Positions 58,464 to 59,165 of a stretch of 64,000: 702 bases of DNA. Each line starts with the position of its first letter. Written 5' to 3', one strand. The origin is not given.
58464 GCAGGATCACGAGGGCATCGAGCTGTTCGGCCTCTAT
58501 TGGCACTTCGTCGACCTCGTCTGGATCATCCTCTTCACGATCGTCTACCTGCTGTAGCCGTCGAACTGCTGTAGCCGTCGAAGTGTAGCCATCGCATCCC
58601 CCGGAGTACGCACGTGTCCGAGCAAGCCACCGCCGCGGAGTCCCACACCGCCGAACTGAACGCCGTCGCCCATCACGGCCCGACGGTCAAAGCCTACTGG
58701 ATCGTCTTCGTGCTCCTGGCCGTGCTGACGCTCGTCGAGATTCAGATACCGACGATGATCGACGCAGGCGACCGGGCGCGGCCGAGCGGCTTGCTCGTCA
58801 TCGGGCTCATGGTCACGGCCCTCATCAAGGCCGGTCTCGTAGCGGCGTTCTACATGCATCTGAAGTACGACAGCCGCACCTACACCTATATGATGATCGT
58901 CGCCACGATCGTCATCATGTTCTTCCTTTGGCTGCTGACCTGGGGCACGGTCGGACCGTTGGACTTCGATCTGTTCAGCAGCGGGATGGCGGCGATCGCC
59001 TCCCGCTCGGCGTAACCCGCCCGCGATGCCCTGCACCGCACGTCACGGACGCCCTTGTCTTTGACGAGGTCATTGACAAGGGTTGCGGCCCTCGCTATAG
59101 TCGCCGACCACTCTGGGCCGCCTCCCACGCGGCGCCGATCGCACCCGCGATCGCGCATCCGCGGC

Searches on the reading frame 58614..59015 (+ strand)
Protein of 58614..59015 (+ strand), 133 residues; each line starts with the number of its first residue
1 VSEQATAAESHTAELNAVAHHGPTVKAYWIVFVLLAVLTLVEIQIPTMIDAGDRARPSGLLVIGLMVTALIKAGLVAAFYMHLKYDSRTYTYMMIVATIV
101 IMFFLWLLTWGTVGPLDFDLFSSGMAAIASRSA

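Call 71: search_protein_families(library=pfam, proteins=[window:58614-59015:+], max_evalue=0.01)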
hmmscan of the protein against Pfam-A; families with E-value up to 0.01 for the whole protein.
window:58614-59015:+ (133 aa): 2 families
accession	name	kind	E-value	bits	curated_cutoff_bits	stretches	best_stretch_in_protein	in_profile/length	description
PF03626.19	COX4_pro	-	1.7e-13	51.2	28.9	1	29-105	1-71/72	Prokaryotic Cytochrome C oxidase subunit IV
PF16041.10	APD1-4_M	-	0.0039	17.8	25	0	78-105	80-107/108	E3 ubiquitin-protein ligase APD1-4, middle domain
